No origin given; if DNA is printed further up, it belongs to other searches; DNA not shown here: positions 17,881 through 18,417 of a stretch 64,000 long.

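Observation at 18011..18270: The RNR-operon glutaredoxin ends in a near-copy of the NrdB C-terminal docking peptide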

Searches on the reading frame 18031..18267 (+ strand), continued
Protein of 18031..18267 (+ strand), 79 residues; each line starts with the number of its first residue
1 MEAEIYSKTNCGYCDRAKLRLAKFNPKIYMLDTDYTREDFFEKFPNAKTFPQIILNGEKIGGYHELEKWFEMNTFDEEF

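Call 53: find_encoding_contigs(protein=P0113, flank=4500, max_places=6)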
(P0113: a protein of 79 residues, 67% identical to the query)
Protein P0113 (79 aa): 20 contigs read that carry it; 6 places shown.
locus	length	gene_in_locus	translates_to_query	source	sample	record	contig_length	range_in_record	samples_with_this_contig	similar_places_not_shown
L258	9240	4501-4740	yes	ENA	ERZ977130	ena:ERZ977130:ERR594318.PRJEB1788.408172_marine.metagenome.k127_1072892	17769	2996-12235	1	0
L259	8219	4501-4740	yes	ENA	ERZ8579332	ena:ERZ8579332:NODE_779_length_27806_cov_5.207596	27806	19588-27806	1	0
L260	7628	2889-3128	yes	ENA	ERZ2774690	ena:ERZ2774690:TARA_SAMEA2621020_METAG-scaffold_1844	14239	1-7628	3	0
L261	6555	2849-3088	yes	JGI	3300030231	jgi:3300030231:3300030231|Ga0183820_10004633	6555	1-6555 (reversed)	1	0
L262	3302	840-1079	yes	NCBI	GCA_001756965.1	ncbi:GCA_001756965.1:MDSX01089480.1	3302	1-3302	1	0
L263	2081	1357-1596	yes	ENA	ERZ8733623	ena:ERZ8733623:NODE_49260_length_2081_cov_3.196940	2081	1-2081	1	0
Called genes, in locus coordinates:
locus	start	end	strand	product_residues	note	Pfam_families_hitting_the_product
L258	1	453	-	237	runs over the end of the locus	PF00072:Response_reg, PF00486:Trans_reg_C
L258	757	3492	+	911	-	PF03477:ATP-cone, PF00317:Ribonuc_red_lgN, PF02867:Ribonuc_red_lgC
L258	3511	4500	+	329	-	PF00268:Ribonuc_red_sm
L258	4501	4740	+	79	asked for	PF00462:Glutaredoxin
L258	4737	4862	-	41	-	-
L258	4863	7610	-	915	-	PF02739:5_3_exonuc_N, PF01367:5_3_exonuc, PF01612:DNA_pol_A_exo1, PF00476:DNA_pol_A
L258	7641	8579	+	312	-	PF00005:ABC_tran, PF13304:AAA_21 (weak)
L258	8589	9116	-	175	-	PF00072:Response_reg, PF13556:HTH_30 (weak)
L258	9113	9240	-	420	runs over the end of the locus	PF02518:HATPase_c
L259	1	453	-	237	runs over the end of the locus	PF00072:Response_reg, PF00486:Trans_reg_C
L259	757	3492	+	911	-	PF03477:ATP-cone, PF00317:Ribonuc_red_lgN, PF02867:Ribonuc_red_lgC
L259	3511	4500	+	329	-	PF00268:Ribonuc_red_sm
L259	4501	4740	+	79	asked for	PF00462:Glutaredoxin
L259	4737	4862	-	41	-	-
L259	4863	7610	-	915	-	PF02739:5_3_exonuc_N, PF01367:5_3_exonuc, PF01612:DNA_pol_A_exo1, PF00476:DNA_pol_A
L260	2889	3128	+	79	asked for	PF00462:Glutaredoxin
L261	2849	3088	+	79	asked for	PF00462:Glutaredoxin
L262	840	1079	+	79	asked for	PF00462:Glutaredoxin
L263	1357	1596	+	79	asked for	PF00462:Glutaredoxin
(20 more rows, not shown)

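Call 54: find_encoding_contigs(protein=P0027, flank=4500, max_places=4)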
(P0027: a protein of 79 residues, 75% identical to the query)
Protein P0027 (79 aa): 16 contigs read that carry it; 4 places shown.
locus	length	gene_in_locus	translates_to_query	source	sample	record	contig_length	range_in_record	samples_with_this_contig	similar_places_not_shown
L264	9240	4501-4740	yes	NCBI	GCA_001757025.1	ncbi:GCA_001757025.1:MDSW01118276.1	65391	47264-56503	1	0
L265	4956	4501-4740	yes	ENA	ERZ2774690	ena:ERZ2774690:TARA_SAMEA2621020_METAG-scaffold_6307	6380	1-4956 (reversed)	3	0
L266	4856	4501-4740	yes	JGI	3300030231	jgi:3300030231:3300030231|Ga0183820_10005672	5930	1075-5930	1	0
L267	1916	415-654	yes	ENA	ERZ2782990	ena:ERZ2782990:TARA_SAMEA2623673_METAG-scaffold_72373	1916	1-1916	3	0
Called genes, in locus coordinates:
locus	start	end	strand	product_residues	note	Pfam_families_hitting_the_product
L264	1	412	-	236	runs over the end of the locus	PF00072:Response_reg, PF00486:Trans_reg_C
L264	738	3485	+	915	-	PF03477:ATP-cone, PF00317:Ribonuc_red_lgN, PF02867:Ribonuc_red_lgC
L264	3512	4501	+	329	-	PF00268:Ribonuc_red_sm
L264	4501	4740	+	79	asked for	PF00462:Glutaredoxin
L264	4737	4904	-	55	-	-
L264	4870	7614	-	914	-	PF02739:5_3_exonuc_N, PF01367:5_3_exonuc, PF01612:DNA_pol_A_exo1, PF00476:DNA_pol_A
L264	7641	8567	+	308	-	PF00005:ABC_tran, PF13304:AAA_21 (faint)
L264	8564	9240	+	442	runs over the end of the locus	PF04932:Wzy_C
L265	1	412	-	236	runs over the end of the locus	PF00072:Response_reg, PF00486:Trans_reg_C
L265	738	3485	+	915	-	PF03477:ATP-cone, PF00317:Ribonuc_red_lgN, PF02867:Ribonuc_red_lgC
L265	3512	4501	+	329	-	PF00268:Ribonuc_red_sm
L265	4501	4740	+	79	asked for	PF00462:Glutaredoxin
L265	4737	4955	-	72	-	?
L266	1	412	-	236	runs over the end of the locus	PF00072:Response_reg, PF00486:Trans_reg_C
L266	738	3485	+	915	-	PF03477:ATP-cone, PF00317:Ribonuc_red_lgN, PF02867:Ribonuc_red_lgC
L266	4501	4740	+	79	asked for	PF00462:Glutaredoxin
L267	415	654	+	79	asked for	PF00462:Glutaredoxin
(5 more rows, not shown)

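Call 58: find_homologous_proteins(query=P0146, max_evalue=0.00001)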
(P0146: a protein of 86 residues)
Query P0146 (86 aa): 11 proteins with E <= 0.00001 among 12 candidates.
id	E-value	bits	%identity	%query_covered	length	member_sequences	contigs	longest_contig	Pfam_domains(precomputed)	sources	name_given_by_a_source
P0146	2.7e-53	195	100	100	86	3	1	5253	PF00462.31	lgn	-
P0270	1.5e-32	129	70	100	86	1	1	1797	PF00462.31,PF05768.21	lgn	-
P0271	5.1e-28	114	78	84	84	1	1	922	PF00462.31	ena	-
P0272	6.5e-28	114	77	81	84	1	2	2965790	PF00462.31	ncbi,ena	-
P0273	7.8e-26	107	63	100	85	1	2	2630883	PF00462.31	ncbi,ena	-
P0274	2.3e-15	74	54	84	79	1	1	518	PF00462.31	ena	-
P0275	1.0e-14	72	51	81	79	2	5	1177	PF00462.31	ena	-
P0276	1.3e-13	68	52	85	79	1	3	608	PF00462.31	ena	-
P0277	1.4e-13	68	49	100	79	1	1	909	PF00462.31,PF05768.21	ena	-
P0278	1.0e-11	62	46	84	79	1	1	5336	PF00462.31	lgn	-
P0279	6.7e-11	60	48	84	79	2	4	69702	PF00462.31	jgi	jgi:glutaredoxin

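Call 60: find_encoding_contigs(protein=P0272, flank=4500, max_places=2)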
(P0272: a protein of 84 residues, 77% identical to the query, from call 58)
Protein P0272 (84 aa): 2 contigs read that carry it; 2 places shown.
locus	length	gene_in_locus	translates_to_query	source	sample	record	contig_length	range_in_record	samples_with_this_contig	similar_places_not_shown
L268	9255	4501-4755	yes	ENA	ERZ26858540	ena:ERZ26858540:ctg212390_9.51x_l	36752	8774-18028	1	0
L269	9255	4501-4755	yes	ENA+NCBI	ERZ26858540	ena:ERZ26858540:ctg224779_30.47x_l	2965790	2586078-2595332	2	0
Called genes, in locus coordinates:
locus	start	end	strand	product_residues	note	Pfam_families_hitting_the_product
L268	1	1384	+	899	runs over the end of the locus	PF03477:ATP-cone, PF00317:Ribonuc_red_lgN, PF02867:Ribonuc_red_lgC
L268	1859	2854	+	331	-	PF00268:Ribonuc_red_sm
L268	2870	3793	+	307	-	PF01555:N6_N4_Mtase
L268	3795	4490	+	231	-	-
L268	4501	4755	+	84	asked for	PF00462:Glutaredoxin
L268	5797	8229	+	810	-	PF00082:Peptidase_S8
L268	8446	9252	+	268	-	-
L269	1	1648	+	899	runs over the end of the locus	PF03477:ATP-cone, PF00317:Ribonuc_red_lgN, PF02867:Ribonuc_red_lgC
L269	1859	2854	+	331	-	PF00268:Ribonuc_red_sm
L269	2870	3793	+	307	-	PF01555:N6_N4_Mtase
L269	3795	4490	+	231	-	-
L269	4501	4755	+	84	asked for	PF00462:Glutaredoxin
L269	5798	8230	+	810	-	PF00082:Peptidase_S8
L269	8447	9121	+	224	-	-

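Call 61: find_encoding_contigs(protein=P0273, flank=4500, max_places=2)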
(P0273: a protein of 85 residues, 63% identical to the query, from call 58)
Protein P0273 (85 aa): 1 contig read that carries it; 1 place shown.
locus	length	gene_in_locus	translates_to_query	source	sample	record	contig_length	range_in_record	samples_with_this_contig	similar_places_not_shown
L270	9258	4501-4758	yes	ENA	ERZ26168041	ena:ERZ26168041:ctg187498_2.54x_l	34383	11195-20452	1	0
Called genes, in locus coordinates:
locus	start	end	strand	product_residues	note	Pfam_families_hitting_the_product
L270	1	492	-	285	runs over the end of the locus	PF07992:Pyr_redox_2 (faint), PF00890:FAD_binding_2, PF01266:DAO, PF13450:NAD_binding_8 (weak), PF01593:Amino_oxidase (faint)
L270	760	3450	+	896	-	PF03477:ATP-cone, PF00317:Ribonuc_red_lgN, PF02867:Ribonuc_red_lgC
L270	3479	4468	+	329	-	PF00268:Ribonuc_red_sm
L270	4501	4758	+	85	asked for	PF00462:Glutaredoxin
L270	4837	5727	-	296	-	PF00294:PfkB (weak), PF08543:Phos_pyr_kin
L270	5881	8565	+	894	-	PF01624:MutS_I, PF05188:MutS_II, PF05192:MutS_III, PF05190:MutS_IV, PF00488:MutS_V, PF27441:MutS_C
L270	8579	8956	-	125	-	PF02033:RBFA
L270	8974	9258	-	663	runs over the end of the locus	PF04760:IF2_N, PF00009:GTP_EFTU, PF01926:MMR_HSR1, PF22042:EF-G_D2, PF11987:IF-2, PF03144:GTP_EFTU_D2 (weak)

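Call 63: list_cluster_members(proteins=[P0272, P0273, window:18031-18267:+, P0019])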
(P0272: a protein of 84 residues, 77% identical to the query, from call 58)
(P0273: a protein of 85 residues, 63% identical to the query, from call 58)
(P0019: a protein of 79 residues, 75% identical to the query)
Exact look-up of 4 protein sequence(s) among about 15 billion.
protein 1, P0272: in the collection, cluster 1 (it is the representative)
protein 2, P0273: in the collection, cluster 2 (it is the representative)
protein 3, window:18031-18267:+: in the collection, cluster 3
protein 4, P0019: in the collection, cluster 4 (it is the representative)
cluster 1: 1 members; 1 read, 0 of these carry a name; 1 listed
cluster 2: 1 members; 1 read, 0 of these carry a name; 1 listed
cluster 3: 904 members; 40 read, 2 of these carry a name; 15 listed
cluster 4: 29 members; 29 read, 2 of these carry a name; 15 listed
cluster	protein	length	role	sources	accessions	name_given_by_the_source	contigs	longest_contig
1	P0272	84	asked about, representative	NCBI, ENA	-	-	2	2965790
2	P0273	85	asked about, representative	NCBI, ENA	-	-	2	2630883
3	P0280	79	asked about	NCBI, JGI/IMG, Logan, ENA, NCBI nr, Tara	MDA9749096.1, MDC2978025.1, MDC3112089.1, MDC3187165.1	glutaredoxin [Pelagibacteraceae bacterium] | glutaredoxin 3 | strand:- start:179 stop:418 length:240 start_codon:yes stop_codon:yes gene_type:complete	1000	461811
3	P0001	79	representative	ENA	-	-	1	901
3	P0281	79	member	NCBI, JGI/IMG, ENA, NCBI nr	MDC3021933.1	glutaredoxin [Pelagibacteraceae bacterium] | glutaredoxin 3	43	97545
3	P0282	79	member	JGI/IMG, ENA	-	-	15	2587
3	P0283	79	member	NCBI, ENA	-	-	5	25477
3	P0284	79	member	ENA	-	-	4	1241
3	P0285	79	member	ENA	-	-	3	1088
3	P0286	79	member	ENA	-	-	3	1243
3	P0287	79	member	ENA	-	-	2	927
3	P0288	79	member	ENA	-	-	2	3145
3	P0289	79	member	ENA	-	-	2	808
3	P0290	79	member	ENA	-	-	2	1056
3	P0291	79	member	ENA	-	-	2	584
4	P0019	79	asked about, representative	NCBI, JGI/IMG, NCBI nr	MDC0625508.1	glutaredoxin [Alphaproteobacteria bacterium] | glutaredoxin 3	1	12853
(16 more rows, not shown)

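Call 65: search_protein_families(library=pfam, proteins=[L168:5240-5377:+, L163:1085-1213:+], max_evalue=0.1)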
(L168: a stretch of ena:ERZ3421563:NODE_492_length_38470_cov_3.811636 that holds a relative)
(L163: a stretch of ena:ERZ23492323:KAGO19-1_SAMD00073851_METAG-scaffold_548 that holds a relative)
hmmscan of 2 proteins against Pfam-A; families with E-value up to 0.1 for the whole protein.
L168:5240-5377:+ (46 aa): 0 families

L163:1085-1213:+ (43 aa): 22 families
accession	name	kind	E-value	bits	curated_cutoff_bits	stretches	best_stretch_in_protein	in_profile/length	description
PF08271.17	Zn_Ribbon_TF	-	1.2e-05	25.2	29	1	7-36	2-29/43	TFIIB zinc-binding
PF06221.18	zf-C2HC5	-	0.0001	22.7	25.8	1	3-39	15-47/54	Putative zinc finger motif, C2HC5-type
PF21344.3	Zn_ribbon_LysW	-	0.00025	21.1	27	1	6-35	1-30/46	Alpha-aminoadipate carrier protein LysW-like, globular domain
PF14255.11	Cys_rich_CPXG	-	0.00037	20.8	25.2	1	6-28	1-23/52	Cysteine-rich CPXCG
PF24463.1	DUF7577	-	0.00044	20.2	28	0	27-35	3-11/27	Domain of unknown function (DUF7577)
PF13240.11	Zn_Ribbon_1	-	0.0008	19.6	25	0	28-36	1-9/23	zinc-ribbon domain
PF24460.1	DUF7575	-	0.0072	16.1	28.5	0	27-42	4-19/28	Domain of unknown function (DUF7575)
PF14446.12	Prok-RING_1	-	0.0096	16.3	29.1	0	6-25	21-40/54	Prokaryotic RING finger family 1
PF14354.12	Lar_restr_allev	-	0.01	16.5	28.6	0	25-35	2-12/58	Restriction alleviation protein Lar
PF07754.17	HVO_2753_ZBP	-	0.014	15.6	33.2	1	8-37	1-27/46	Small zinc finger protein HVO_2753-like, Zn-binding pocket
PF09723.15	Zn_ribbon_8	-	0.018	15.5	34.4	1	7-35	7-35/41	Zinc ribbon domain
PF23475.1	zf-Tbcl_FmdE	-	0.027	14.4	23.2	1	21-34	2-15/35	FmdE treble clef zinc finger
PF24042.1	DUF7351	-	0.033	14.4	31.2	1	7-38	3-33/177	Domain of unknown function (DUF7351)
PF01155.25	HypA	-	0.034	14.6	28.9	1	2-36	67-96/112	Hydrogenase/urease nickel incorporation, metallochaperone, hypA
PF24333.1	DUF7501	-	0.042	14.5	27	0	25-36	9-20/58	Family of unknown function (DUF7501)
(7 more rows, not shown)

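Call 66: fold_search(model_id=the predicted structure, library=pdb)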
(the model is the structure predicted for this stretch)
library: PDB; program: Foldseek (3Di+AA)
matches with E <= 10: 1267; with E <= 0.001: 48
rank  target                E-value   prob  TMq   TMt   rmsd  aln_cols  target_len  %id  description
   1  3grx_MODEL_1_A        2.0e-05  1.00  0.71  0.69   2.6        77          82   28  NMR STRUCTURE OF ESCHERICHIA COLI GLUTAREDOXIN 3-GLUTATHIONE MIXED DISULFIDE COMPLEX, 20 STRUCTURES (released 1999-03-30)
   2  3msz_A                2.9e-05  1.00  0.75  0.70   3.2        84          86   25  Crystal Structure of Glutaredoxin 1 from Francisella tularensis Complexed with Cacodylate (released 2010-05-19)
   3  3msz_B                5.7e-05  1.00  0.74  0.68   2.9        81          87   26  Crystal Structure of Glutaredoxin 1 from Francisella tularensis Complexed with Cacodylate (released 2010-05-19)
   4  2fls                  8.5e-05  1.00  0.66  0.54   3.7        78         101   27  Crystal structure of Human Glutaredoxin 2 complexed with glutathione (released 2006-01-24)
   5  3h8q_B                9.1e-05  1.00  0.68  0.53   5.0        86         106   20  Crystal structure of glutaredoxin domain of human thioredoxin reductase 3 (released 2009-05-12)
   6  2ht9_B                1.2e-04  1.00  0.66  0.49   3.4        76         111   28  The structure of dimeric human glutaredoxin 2 (released 2006-08-29)
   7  2e7p_C                1.2e-04  1.00  0.64  0.47   3.6        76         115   24  Crystal structure of the holo form of glutaredoxin C1 from populus tremula x tremuloides (released 2007-09-25)
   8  3uiw_A                1.3e-04  1.00  0.64  0.49   3.7        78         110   23  Zebrafish Grx2 (APO) (released 2013-03-27)
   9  2ht9_A                1.4e-04  1.00  0.64  0.51   3.6        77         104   27  The structure of dimeric human glutaredoxin 2 (released 2006-08-29)
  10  3uiw_B                1.6e-04  1.00  0.64  0.49   3.7        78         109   23  Zebrafish Grx2 (APO) (released 2013-03-27)
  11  3lgc                  1.9e-04  1.00  0.73  0.66   3.1        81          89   26  Crystal Structure of Glutaredoxin 1 from Francisella tularensis (released 2010-02-16)
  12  1z7p_MODEL_1_A        2.2e-04  1.00  0.69  0.49   2.9        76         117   25  Solution structure of reduced glutaredoxin C1 from Populus tremula x tremuloides (released 2006-03-28)
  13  2e7p_B                2.2e-04  1.00  0.65  0.49   3.5        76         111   24  Crystal structure of the holo form of glutaredoxin C1 from populus tremula x tremuloides (released 2007-09-25)
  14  1fov_MODEL_1_A        2.4e-04  1.00  0.74  0.71   2.6        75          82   29  GLUTAREDOXIN 3 FROM ESCHERICHIA COLI IN THE FULLY OXIDIZED FORM (released 2000-10-26)
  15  3h8q_A                2.7e-04  1.00  0.68  0.52   3.3        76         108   21  Crystal structure of glutaredoxin domain of human thioredoxin reductase 3 (released 2009-05-12)
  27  1ego_MODEL_1_A        4.4e-04  1.00  0.77  0.72   2.5        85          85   27  NMR STRUCTURE OF OXIDIZED ESCHERICHIA COLI GLUTAREDOXIN: COMPARISON WITH REDUCED E. COLI GLUTAREDOXIN AND FUNC (released 1993-10-31)
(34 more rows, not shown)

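Call 78: find_related_loci(query=A3, collection=metagenome_contigs, flank=4500)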
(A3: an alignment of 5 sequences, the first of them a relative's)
Query A3 (86 aa) in metagenome_contigs; peptide patterns used: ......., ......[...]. (x = any residue, [..] = any of these).
600 stretches matched a pattern (row limit reached: there are more); 14 encode a relative of the query (tblastn E <= 1e-3); 14 distinct loci.
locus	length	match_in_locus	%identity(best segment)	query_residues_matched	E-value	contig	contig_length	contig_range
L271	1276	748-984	49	1-86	8e-22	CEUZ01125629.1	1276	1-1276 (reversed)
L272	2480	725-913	41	3-65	2e-13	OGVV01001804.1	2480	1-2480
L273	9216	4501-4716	33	1-72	4e-13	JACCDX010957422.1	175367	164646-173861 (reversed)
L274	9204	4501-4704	38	5-72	2e-10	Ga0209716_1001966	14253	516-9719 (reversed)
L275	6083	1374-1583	39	3-72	3e-10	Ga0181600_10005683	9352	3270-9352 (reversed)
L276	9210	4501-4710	39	3-72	3e-10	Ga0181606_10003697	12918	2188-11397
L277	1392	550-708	38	3-55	6e-10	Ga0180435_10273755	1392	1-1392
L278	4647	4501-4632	39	2-43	4e-7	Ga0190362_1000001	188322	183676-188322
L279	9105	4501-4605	43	2-36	2e-6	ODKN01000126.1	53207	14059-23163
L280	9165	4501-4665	38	3-58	2e-6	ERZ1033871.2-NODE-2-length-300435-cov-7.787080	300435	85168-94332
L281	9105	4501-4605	43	2-36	2e-6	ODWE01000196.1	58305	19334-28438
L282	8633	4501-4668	32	2-58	3e-6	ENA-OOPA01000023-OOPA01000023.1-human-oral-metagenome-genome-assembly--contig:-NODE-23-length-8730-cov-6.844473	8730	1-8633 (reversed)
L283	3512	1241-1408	37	2-58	2e-6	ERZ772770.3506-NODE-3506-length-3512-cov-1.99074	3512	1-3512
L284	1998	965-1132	39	2-58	2e-6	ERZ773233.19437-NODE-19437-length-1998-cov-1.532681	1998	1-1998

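Call 83: search_protein_families(library=pfam, proteins=[L114:2444-2881:+], max_evalue=0.1)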
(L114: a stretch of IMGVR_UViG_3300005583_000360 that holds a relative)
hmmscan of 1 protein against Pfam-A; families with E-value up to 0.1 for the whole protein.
L114:2444-2881:+ (146 aa): 0 families

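Call 86: find_homologous_proteins(query=L114:2480-2881:+, max_evalue=0.001)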
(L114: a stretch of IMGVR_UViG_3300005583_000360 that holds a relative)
Query L114:2480-2881:+ (134 aa): 13 proteins with E <= 0.001 among 45 candidates.
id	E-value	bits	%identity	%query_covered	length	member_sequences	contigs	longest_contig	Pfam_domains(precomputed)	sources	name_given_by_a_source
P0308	6.3e-86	303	100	100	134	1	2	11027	-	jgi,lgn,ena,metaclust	metaclust:\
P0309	1.8e-69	250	81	100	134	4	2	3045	-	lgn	-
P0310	2.1e-58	214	73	97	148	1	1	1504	-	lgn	-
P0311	2.7e-52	194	66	98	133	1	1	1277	-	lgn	-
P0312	7.8e-52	193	65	99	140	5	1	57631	-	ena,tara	tara:strand:+ start:4266 stop:4688 length:423 start_codon:yes stop_codon:yes gene_type:complete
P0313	1.9e-51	192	68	97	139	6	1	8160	-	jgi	-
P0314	1.8e-50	188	67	97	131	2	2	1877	-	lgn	-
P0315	4.7e-50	187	68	95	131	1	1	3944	-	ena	-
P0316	3.1e-49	184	63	97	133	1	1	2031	-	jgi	-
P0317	2.9e-42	162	63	90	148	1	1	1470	-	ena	-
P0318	2.1e-40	156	63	88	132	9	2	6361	-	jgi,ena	-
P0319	1.5e-34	137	53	85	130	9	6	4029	-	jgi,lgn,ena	jgi:hypothetical protein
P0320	2.5e-33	133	49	98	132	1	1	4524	-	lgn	-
